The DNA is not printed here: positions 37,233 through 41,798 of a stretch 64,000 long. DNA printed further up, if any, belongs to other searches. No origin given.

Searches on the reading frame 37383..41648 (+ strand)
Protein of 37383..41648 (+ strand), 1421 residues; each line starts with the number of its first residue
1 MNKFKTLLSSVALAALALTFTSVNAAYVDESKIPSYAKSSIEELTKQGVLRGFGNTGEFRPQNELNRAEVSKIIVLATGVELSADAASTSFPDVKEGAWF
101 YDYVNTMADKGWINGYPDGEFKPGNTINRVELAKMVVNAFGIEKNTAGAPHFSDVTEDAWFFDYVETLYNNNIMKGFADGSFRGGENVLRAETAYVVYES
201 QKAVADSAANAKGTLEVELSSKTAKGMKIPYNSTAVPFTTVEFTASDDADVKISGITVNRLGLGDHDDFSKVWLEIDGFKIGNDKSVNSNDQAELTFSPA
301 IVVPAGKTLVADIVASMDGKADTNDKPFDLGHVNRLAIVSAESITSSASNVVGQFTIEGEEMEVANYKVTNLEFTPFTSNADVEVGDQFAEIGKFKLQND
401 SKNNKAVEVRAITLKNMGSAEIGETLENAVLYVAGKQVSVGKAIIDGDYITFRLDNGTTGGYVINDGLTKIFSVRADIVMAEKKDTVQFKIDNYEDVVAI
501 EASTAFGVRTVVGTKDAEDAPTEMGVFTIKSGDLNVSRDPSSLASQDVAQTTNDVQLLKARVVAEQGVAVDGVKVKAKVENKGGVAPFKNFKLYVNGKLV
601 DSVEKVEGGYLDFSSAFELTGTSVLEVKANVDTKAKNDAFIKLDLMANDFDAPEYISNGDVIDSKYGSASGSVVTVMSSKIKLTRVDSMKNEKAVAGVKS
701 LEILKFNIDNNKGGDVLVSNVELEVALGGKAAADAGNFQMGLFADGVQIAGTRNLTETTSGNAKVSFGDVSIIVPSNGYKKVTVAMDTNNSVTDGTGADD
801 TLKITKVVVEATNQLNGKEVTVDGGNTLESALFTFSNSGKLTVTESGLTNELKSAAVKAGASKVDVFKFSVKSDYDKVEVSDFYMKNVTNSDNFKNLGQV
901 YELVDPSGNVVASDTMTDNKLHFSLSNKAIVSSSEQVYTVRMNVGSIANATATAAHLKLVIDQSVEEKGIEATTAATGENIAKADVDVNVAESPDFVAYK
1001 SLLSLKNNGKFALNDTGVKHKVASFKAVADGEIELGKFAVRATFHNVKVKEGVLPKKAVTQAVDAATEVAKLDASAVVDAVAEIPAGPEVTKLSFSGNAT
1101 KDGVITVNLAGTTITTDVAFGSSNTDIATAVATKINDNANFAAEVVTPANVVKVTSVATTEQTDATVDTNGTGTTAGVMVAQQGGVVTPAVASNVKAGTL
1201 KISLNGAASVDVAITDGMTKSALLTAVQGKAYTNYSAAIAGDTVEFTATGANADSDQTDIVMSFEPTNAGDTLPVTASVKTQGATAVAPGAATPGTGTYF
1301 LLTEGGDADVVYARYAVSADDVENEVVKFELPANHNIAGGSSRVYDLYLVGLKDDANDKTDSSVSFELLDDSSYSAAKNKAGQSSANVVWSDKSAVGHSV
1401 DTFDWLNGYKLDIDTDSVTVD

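Call 22: search_protein_families(library=pfam, proteins=[window:37383-41648:+], max_evalue=0.001)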
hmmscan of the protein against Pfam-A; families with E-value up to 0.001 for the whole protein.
window:37383-41648:+ (1421 aa): 1 family
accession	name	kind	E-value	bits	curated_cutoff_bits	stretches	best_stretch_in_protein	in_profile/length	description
PF00395.25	SLH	-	1.3e-31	108.7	20.8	3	90-133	1-44/44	S-layer homology domain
